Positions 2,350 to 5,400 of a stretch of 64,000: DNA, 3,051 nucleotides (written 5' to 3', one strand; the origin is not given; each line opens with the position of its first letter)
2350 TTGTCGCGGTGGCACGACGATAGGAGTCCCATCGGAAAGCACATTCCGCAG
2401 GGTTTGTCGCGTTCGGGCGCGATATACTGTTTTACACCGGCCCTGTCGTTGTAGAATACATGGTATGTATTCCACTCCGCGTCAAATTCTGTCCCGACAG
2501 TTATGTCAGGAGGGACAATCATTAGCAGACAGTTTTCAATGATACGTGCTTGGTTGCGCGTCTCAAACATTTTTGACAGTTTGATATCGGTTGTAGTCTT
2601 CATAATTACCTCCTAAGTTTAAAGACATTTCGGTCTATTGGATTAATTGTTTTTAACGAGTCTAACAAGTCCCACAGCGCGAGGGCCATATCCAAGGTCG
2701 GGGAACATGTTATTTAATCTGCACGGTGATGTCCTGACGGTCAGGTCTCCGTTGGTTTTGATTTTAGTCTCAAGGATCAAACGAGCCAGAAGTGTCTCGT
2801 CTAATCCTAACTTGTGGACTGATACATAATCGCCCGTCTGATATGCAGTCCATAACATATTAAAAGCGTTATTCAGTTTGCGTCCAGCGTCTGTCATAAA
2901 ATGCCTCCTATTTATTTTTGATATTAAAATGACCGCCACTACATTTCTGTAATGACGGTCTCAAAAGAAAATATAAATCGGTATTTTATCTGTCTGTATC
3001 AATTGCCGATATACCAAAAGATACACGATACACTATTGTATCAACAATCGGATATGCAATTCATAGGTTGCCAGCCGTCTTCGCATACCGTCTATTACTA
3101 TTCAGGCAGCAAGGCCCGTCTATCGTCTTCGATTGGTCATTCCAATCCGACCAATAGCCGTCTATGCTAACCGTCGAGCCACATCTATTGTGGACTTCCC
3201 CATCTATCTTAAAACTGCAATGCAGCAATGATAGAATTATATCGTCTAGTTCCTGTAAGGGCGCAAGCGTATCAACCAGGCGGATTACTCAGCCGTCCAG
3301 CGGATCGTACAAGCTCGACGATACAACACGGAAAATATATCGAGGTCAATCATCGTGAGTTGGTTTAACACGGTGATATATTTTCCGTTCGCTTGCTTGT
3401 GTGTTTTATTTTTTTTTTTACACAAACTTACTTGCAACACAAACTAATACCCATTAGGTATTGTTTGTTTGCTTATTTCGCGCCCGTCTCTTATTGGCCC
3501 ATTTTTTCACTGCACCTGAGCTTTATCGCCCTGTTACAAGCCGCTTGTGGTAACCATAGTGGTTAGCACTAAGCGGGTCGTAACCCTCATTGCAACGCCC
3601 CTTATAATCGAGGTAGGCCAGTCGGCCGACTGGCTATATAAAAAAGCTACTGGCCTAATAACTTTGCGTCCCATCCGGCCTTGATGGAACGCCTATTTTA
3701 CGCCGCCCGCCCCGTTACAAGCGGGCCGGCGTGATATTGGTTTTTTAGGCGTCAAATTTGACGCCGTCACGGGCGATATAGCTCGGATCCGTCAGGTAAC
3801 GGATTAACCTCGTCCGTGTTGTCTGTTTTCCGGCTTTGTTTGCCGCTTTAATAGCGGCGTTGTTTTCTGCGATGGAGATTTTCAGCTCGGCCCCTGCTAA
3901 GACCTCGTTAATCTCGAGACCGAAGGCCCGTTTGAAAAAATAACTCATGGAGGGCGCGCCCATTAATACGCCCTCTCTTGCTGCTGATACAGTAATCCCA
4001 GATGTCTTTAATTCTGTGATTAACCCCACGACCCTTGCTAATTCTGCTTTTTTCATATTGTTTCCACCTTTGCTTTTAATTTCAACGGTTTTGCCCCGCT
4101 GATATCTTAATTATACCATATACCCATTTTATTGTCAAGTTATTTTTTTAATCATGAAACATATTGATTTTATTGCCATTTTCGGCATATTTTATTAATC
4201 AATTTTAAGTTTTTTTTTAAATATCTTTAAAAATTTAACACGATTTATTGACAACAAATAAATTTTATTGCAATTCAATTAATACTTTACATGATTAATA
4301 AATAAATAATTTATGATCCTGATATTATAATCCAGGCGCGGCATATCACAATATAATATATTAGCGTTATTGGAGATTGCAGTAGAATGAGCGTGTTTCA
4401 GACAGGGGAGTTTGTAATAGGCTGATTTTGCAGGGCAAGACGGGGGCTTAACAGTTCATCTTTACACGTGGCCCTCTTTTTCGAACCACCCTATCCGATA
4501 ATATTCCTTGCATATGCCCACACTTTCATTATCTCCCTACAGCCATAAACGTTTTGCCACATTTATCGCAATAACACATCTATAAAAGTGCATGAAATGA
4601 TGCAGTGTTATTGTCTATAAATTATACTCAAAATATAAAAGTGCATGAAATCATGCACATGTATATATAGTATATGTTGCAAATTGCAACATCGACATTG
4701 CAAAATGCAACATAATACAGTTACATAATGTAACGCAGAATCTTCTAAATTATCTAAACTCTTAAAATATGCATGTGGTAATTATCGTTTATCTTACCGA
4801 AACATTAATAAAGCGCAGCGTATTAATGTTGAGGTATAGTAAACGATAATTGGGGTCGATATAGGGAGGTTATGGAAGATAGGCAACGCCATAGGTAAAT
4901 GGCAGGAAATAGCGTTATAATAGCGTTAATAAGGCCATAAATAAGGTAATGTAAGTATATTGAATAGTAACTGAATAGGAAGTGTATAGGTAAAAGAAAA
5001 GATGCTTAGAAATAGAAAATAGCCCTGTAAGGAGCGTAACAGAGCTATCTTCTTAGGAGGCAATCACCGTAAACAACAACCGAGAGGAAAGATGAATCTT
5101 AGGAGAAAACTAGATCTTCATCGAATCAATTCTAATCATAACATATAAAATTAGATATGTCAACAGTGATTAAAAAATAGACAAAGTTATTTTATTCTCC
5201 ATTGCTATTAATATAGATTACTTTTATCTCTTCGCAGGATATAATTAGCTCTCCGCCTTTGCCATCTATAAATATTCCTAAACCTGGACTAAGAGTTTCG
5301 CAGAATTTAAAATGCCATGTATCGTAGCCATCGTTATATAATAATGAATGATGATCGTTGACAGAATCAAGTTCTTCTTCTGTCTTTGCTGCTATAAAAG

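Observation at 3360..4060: GC-rich island with HU-like gene and a structured, repeat-bearing noncoding tail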

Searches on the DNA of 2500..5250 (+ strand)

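Call 7: search_dna_similar(query=window:2800-4700:+, collection=phages, mode=distant)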
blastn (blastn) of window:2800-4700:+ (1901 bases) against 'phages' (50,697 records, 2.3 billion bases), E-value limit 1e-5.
No match.

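Call 15: search_rna_families(source=window, start=2500, end=4600, threshold=evalue, max_evalue=10)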
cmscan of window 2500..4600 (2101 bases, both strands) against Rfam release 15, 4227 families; matches with E-value up to 10: 7.
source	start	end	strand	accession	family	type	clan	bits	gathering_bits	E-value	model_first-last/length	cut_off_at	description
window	3654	3697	-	RF03537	Flavi_TBFV_SL6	Cis-reg;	-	24.2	38.3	0.0026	1-45/45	no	Tick-borne Flavivirus short stem-loop SL6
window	2910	3033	-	RF00398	SNORA15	Gene; snRNA; snoRNA; HACA-box;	-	16.3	47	9.7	1-137/137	no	Small nucleolar RNA SNORA15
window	3322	3568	+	RF03119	dCoV-5UTR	Cis-reg;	CL00116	16.2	102.9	2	1-294/294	no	Deltacoronavirus 5'UTR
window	3614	3703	-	RF01051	c-di-GMP-I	Cis-reg; riboswitch;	CL00126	16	35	5.6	1-87/87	no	c-di-GMP-I riboswitch aptamer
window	4220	4257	-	RF03027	RT-6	Gene; sRNA;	-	15.2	46.7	4.4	32-70/75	no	RT-6 RNA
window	4162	4199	+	RF01828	SprD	Gene; sRNA;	-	13.9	100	9.2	27-64/142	no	Small pathogenicity island RNA D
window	2764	2787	+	RF03092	Ocean-VII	Gene; sRNA;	-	12.3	53.5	3.4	1-41/41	no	Ocean-VII RNA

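Call 93: build_rna_model(alignment_id=A5, structure=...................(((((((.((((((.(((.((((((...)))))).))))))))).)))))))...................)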
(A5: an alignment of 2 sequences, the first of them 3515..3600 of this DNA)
Model R1 built from alignment A5 (2 sequences, 90 columns); structure: as given.
model positions 90; base pairs 22; branch points 0; effective number of sequences 1.43; information 0.634 bits per position. Calibrated on 0.2 Mb of random sequence (short: E-values are rough).
structure used (alignment columns):
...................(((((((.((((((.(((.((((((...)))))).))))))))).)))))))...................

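Call 94: search_with_rna_model(model_id=R1, sources=[window, L001, L002, L003, L004, L006, L007, L008, L009, L010], max_evalue=10)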
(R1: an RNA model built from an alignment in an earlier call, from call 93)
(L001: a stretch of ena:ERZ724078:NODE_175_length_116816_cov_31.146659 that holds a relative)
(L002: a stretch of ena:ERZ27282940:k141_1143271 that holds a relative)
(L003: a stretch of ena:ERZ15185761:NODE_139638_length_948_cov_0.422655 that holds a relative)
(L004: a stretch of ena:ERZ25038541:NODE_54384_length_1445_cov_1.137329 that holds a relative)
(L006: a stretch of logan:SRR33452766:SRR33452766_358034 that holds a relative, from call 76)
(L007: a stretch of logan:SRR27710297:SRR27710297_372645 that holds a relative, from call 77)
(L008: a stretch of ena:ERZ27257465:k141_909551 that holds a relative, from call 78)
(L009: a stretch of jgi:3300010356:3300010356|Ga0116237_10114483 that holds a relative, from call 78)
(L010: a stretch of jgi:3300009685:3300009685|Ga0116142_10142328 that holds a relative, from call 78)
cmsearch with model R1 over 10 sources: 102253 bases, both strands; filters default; matches with E-value up to 10: 5.
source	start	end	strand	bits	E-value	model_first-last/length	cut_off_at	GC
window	3515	3603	-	103.6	7.2e-24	1-90/90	no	0.53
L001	10454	10542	+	103.6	7.2e-24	1-90/90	no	0.53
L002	630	715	+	91.7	7.3e-21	1-90/90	no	0.57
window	3533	3584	+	26.9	0.0002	20-71/90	no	0.5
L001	10473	10524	-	26.9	0.0002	20-71/90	no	0.5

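Call 100: search_with_rna_model(model_id=R1, sources=[L004, L003, L002, L001], filters=off, max_evalue=10, show_alignments=4)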
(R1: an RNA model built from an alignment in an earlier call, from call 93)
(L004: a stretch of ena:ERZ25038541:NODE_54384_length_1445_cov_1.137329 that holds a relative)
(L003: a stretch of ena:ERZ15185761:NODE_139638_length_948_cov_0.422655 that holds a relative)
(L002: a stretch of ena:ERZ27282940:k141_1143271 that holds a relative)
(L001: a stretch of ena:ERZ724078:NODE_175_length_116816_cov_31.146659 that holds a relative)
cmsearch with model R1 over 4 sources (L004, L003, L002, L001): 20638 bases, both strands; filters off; matches with E-value up to 10: 16.
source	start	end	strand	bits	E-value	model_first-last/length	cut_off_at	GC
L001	10454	10542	+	103.6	1.5e-24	1-90/90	no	0.53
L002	630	715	+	91.7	1.5e-21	1-90/90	no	0.57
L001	10473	10524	-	26.9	4.1e-05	20-71/90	no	0.5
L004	847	926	+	11.9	0.25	1-90/90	no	0.44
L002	649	694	-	11.7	0.29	22-69/90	no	0.48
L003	522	607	+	10.9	0.47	1-90/90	no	0.67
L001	1244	1276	+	10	0.79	1-90/90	no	0.55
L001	13325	13414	+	9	1.4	1-90/90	no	0.32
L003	786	872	+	9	1.4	1-90/90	no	0.66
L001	1698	1780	+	7.6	3.1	1-90/90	no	0.39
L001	5222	5253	-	7.5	3.4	1-90/90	no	0.47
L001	12315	12365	+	7.2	4.1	1-90/90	no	0.33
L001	9607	9654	-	7.1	4.2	1-90/90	no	0.52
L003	379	424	+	6.9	4.7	1-90/90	no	0.52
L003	185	229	+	5.9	8.4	1-90/90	no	0.73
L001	3894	3925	+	5.7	9.4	1-90/90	no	0.38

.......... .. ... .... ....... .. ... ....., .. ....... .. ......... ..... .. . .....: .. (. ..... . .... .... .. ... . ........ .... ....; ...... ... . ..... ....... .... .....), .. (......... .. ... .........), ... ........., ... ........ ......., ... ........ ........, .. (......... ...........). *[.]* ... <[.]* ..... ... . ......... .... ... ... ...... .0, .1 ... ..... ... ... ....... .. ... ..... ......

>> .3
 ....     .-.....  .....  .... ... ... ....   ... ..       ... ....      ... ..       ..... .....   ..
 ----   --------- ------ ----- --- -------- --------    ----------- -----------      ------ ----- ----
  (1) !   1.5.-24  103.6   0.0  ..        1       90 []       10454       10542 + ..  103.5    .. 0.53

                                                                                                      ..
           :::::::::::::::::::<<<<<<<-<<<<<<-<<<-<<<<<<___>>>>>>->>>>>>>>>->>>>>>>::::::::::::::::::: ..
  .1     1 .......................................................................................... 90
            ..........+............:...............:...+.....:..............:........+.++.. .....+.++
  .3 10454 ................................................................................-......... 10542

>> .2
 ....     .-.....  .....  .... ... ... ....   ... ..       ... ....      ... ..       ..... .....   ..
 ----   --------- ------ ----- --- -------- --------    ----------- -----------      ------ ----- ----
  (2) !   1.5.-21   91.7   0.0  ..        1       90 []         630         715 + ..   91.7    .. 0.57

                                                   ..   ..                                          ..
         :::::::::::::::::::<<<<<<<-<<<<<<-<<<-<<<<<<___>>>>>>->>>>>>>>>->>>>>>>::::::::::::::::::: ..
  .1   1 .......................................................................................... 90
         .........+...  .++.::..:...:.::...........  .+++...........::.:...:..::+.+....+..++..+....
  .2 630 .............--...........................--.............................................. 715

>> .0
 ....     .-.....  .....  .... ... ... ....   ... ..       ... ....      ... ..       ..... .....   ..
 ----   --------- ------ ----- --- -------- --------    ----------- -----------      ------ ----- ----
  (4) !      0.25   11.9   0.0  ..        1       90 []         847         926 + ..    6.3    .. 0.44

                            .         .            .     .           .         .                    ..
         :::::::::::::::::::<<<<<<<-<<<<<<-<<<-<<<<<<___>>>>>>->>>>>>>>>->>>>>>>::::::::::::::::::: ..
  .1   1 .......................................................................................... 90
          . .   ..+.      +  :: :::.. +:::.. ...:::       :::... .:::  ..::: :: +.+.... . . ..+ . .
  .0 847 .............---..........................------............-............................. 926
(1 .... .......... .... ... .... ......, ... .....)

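Call 103: search_with_rna_model(model_id=R1, sources=[L011, L012, L013, L014, L015, L006, L007, L009], max_evalue=10)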
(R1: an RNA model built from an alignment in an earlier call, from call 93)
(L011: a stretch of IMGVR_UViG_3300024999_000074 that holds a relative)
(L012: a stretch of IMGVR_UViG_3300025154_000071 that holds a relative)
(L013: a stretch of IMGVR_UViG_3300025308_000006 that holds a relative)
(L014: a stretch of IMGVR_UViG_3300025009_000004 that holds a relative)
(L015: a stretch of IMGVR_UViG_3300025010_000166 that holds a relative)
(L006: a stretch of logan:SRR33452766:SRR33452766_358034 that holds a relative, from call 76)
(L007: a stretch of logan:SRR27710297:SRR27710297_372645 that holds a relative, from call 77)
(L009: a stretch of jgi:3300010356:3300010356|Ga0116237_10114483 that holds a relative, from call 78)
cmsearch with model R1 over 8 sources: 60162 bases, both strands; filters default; matches with E-value up to 10: 0.
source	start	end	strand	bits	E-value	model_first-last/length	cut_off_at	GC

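Call 110: search_rna_families(source=window, start=4300, end=5250, threshold=evalue, max_evalue=1)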
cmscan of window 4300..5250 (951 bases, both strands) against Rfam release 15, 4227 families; matches with E-value up to 1: 2.
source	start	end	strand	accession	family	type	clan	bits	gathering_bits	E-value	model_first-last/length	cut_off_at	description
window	4644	4717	+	RF02580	tsr31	Gene; sRNA;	-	23.8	50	0.25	1-70/70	no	S. aureus tsr31 small RNA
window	4666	4720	-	RF03644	mir-2064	Gene; miRNA;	-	19.3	100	0.29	1-70/70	no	mir-2064 microRNA precursor family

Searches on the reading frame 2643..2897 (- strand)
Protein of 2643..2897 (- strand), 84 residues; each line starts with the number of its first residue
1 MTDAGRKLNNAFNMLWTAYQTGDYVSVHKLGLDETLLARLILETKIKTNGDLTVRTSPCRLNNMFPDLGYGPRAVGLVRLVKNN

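Call 75: find_homologous_proteins(query=window:2643-2897:-, max_evalue=0.001)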
Query window:2643-2897:- (84 aa): 6 proteins with E <= 0.001 among 6 candidates.
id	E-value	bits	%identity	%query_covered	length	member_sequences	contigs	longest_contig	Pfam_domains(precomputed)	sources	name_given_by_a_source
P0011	6.0e-44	165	89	100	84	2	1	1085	-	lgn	-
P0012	1.3e-42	161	90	100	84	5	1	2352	-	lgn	-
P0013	5.4e-42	159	89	98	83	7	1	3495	-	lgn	-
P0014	4.5e-41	156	89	98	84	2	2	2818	-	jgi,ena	-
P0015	8.6e-41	155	86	100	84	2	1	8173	-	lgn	-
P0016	1.1e-38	148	85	98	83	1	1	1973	-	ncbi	-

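Call 76: find_encoding_contigs(protein=P0015, flank=6000, max_places=4)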
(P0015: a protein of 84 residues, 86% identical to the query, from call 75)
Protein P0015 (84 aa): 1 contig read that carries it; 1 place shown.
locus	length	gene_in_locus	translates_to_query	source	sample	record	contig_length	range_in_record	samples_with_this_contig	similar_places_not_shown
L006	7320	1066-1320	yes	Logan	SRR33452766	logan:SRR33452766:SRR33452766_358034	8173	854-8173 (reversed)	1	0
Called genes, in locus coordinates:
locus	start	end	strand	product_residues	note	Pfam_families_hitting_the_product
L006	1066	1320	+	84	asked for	-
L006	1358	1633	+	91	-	-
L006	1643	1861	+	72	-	-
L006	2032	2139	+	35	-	-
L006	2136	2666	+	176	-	-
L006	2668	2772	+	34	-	-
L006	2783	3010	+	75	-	-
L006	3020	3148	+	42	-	-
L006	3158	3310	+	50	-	PF24024:DUF7336 (weak)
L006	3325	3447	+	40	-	-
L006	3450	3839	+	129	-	-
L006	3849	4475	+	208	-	-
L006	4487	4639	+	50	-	-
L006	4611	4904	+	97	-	-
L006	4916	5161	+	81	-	-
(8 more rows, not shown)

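Call 77: find_encoding_contigs(protein=P0013, flank=6000, max_places=4)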
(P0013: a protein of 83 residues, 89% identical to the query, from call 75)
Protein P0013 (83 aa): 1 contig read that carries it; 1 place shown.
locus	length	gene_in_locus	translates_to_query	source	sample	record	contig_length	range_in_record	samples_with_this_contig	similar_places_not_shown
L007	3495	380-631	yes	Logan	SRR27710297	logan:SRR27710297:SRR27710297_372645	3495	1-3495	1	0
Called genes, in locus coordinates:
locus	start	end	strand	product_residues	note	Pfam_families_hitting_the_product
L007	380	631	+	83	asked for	-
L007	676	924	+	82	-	-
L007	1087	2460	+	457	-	PF12224:Amidoligase_2 (faint)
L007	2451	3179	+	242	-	-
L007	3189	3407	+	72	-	-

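Call 78: find_encoding_contigs(protein=P0014, flank=6000, max_places=4)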
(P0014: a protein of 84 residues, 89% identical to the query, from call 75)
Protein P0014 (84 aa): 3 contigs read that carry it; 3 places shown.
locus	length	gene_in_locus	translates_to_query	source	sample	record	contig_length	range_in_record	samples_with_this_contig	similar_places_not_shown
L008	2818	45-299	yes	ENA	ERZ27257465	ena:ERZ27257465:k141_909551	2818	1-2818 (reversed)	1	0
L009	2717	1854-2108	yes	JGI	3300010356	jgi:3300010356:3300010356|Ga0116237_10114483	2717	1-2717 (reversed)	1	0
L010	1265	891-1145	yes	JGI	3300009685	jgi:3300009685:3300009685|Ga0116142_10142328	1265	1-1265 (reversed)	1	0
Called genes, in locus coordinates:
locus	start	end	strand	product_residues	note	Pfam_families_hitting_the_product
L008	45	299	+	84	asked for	-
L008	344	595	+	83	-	-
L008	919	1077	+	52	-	-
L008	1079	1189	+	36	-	-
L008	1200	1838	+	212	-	-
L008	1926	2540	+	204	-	-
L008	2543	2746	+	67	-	-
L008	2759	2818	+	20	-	?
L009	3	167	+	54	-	?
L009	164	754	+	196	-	-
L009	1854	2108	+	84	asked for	-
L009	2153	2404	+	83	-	-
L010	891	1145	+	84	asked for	-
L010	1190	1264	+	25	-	?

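Call 106: search_protein_families(library=phrogs, proteins=[L009:164-754:+, window:2643-2897:-], max_evalue=0.01)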
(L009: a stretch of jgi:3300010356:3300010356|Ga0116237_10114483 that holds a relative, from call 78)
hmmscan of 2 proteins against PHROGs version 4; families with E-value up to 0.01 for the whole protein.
L009:164-754:+ (196 aa): 0 families

window:2643-2897:- (84 aa): 0 families
